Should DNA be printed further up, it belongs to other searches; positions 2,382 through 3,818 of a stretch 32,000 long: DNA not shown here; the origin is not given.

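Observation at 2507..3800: A 1.3-kb AT-rich single-gene island between gatB and the DUF808 gene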

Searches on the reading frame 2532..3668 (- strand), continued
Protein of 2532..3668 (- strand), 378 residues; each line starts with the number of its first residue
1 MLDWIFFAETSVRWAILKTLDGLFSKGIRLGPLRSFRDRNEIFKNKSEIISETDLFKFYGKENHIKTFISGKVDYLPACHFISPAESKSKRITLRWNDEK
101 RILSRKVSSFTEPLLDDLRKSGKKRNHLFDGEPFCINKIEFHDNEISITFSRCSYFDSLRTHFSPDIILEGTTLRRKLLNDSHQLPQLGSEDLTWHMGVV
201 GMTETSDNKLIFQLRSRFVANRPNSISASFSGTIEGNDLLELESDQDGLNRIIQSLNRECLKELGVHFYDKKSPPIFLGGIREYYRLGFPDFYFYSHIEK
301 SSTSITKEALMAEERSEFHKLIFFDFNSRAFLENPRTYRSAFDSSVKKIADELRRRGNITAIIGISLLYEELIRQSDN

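Call 85: get_annotated_region(hit=H1, flank=7000)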
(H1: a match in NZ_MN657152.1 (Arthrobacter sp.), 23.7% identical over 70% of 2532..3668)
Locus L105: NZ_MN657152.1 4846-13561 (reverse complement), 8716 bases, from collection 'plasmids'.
description: Arthrobacter sp. strain ANT_P34 plasmid pA34P1, complete sequence
organism: Arthrobacter sp. (NCBI taxid 1667)
taxonomy: Bacteria; Actinomycetota; Actinomycetes; Micrococcales; Micrococcaceae; Arthrobacter; Arthrobacter sp.
host: -; source: -; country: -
typing (MOB-suite, as given by PLSDB): non-mobilizable
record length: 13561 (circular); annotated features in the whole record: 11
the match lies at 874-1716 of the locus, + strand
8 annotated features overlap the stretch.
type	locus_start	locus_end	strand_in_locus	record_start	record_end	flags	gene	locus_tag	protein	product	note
CDS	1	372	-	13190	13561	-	-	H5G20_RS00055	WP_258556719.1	hypothetical protein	-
CDS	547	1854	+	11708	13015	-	-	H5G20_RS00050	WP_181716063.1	hypothetical protein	-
CDS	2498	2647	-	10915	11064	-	-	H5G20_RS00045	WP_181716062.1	hypothetical protein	-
CDS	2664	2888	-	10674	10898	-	-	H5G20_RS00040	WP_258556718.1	single-stranded DNA-binding protein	-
CDS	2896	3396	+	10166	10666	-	-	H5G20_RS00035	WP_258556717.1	hypothetical protein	-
CDS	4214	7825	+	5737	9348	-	-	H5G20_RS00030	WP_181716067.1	TaqI-like C-terminal specificity domain-containing protein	-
CDS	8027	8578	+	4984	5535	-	-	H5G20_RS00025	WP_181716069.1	tyrosine-type recombinase/integrase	GO:0015074 - DNA integration [Evidence IEA]; GO:0006310 - DNA recombination [Evidence IEA]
CDS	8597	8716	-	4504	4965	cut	-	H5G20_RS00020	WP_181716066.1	hypothetical protein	-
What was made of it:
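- One copy lies on a 13.5-kb plasmid with a TaqI-like restriction-modification enzyme (call 85).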

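Call 89: search_solved_structures(query=A2, max_evalue=1, show_alignments=2)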
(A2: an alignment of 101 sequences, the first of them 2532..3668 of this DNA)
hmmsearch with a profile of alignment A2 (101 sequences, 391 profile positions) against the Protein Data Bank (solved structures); distinct sequences matched with E-value up to 1: 13.
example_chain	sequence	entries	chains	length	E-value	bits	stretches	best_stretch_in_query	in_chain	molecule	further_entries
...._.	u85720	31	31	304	4.2e-12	49.2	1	89-335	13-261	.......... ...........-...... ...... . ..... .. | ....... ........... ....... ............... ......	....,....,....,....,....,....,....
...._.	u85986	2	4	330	5.6e-12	48.7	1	88-334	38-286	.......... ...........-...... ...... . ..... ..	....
3hyq_A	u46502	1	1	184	0.086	15.2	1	203-277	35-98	Isopentenyl-diphosphate Delta-isomerase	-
1q27_A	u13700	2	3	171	0.36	13.2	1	207-276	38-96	Putative Nudix hydrolase DR0079 | Putative Nudix hydrolase DR_0079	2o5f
2pny_A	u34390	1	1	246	0.52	12.6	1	208-285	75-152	Isopentenyl-diphosphate Delta-isomerase 2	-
4s2v_A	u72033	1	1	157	0.57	12.5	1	260-291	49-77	RNA pyrophosphohydrolase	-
6d1q_B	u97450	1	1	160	0.58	12.5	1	260-291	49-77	RNA pyrophosphohydrolase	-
6d1v_B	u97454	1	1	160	0.58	12.5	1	260-291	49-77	RNA pyrophosphohydrolase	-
4s2w_A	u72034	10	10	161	0.59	12.5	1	260-291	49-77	RNA pyrophosphohydrolase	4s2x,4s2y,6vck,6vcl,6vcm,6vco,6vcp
6vcn_A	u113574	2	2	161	0.6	12.4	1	260-291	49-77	RNA pyrophosphohydrolase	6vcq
2kdv_A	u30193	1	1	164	0.6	12.4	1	260-291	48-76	RNA pyrophosphohydrolase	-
5ygu_B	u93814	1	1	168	0.61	12.4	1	260-291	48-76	RNA pyrophosphohydrolase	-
6d13_B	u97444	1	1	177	0.67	12.3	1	260-291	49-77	RNA pyrophosphohydrolase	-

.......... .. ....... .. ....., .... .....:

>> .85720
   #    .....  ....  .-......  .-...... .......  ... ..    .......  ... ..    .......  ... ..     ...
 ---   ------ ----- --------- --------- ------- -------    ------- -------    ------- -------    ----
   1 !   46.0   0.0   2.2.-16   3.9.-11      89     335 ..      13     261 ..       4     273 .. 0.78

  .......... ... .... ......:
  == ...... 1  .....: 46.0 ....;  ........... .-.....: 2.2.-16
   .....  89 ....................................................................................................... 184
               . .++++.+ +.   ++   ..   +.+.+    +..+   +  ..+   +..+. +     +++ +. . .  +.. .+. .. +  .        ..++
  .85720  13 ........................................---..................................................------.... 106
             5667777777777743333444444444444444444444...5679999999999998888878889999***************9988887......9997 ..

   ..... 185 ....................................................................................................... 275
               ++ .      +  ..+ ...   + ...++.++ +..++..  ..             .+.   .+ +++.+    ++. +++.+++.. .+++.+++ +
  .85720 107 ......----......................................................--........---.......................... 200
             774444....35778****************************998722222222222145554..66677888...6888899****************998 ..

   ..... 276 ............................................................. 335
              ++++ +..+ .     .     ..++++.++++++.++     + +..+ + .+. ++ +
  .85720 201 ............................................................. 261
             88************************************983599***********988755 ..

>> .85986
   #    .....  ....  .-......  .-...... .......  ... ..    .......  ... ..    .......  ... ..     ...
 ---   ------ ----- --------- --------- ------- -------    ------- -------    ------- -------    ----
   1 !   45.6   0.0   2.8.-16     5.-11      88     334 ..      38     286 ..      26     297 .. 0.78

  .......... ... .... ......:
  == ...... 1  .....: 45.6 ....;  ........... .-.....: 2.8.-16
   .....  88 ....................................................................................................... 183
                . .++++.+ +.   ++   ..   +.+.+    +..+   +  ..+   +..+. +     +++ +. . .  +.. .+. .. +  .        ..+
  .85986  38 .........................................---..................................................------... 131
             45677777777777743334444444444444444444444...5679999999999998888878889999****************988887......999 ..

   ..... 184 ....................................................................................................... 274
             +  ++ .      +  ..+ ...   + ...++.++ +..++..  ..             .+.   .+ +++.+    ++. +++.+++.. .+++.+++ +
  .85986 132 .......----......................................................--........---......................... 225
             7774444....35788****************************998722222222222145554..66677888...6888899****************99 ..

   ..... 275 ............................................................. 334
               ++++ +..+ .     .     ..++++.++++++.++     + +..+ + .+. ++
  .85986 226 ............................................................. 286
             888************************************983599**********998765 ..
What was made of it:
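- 3099..3521 (-): N-terminal beta-rich domain (aa ~50-190), equivalent to the NUDT22-specific N-terminal domain. Carries Y59, Y155, T161, D166 and R175, which are invariant or nearly so in the family. Profile alignment from position 89 to NUDT22 residue 13 (call 89).
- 2538..2666 (-): C-terminal helical hairpin (aa 335-377), an addition relative to NUDT22. The NUDT22 alignment ends near profile position 335 (call 89).
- On NUDT22-like two-domain Nudix proteins: The 101-sequence family profile hits NUDT22 at E 4.2e-12 (profile 89-335 to NUDT22 13-261) (call 89).
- Closest known: Human NUDT22. Same: Sequence-profile homology, E 4e-12, across both domains (call 89).
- Family profile to NUDT22: E 4e-12 across both domains (call 89).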

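Call 94: search_protein_families(library=pfam, proteins=[L092:159-1505:-, L092:859-2487:-, L092:2785-3882:+, L092:3633-5066:-, L092:3207-5159:+, L092:5163-6995:-, L092:6461-8287:+, L092:8333-9775:-, L092:9794-11005:-, L092:10674-11837:+], max_evalue=0.0001)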
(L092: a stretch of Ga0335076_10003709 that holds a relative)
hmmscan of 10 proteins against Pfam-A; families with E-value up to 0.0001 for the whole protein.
L092:159-1505:- (448 aa): 1 family
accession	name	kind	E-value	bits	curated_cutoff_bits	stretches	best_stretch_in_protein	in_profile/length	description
PF13416.11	SBP_bac_8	-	2.9e-35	122.9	27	1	46-356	2-264/279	Bacterial extracellular solute-binding protein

L092:859-2487:- (542 aa): 0 families

L092:2785-3882:+ (365 aa): 0 families

L092:3633-5066:- (477 aa): 0 families

L092:3207-5159:+ (650 aa): 2 families
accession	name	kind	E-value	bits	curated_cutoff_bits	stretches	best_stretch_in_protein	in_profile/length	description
PF01041.23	DegT_DnrJ_EryC1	-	2.2e-93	313.8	19.8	1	290-641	4-359/360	DegT/DnrJ/EryC1/StrS aminotransferase family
PF00155.27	Aminotran_1_2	-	4.9e-05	23.1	19.7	0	297-440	27-194/361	Aminotransferase class I and II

L092:5163-6995:- (610 aa): 1 family
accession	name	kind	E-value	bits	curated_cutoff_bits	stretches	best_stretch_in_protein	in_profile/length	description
PF03706.18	LPG_synthase_TM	-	1.8e-27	97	33.4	1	286-588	3-297/302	Lysylphosphatidylglycerol synthase TM region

L092:6461-8287:+ (608 aa): 0 families

L092:8333-9775:- (480 aa): 1 family
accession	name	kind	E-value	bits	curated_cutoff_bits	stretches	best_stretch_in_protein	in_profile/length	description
PF04055.27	Radical_SAM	-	1.6e-20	74.4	29.5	1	202-363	2-166/166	Radical SAM superfamily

L092:9794-11005:- (403 aa): 1 family
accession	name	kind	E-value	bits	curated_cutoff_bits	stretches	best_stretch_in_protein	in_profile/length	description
PF04055.27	Radical_SAM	-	3.2e-19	70.2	29.5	1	70-206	5-144/166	Radical SAM superfamily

L092:10674-11837:+ (387 aa): 0 families
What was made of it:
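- L092: a DegT/DnrJ/EryC1 NDP-sugar aminotransferase lies directly downstream (call 94).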

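Call 96: find_encoding_contigs(protein=P0032, flank=9000, max_places=2)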
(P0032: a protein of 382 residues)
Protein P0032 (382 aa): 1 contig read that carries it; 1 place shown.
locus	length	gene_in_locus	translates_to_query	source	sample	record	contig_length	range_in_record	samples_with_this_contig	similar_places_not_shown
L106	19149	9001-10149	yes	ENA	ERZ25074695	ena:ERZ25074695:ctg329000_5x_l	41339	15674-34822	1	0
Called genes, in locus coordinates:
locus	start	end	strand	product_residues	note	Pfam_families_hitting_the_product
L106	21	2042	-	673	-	PF00676:E1_dh, PF02779:Transket_pyr, PF02780:Transketolase_C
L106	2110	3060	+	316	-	PF14226:DIOX_N, PF03171:2OG-FeII_Oxy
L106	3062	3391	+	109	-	PF01253:SUI1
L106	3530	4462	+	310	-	-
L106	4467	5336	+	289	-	PF01048:PNP_UDP_1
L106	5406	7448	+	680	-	PF13089:PP_kinase_N, PF02503:PP_kinase, PF17941:PP_kinase_C_1, PF13091:PLDc_2 (weak), PF13090:PP_kinase_C, PF13091:PLDc_2 (weak)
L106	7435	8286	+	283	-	PF22384:PBP2_Ca3427_like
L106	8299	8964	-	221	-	PF03167:UDG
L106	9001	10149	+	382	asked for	-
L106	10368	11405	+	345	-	PF02746:MR_MLE_N, PF13378:MR_MLE_C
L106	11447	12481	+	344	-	PF17396:DUF1611_N, PF07755:DUF1611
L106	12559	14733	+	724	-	PF00488:MutS_V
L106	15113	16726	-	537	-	PF01289:Thiol_cytolysin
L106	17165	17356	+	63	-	-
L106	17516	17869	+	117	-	-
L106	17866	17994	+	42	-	-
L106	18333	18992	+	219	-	-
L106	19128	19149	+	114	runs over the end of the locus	-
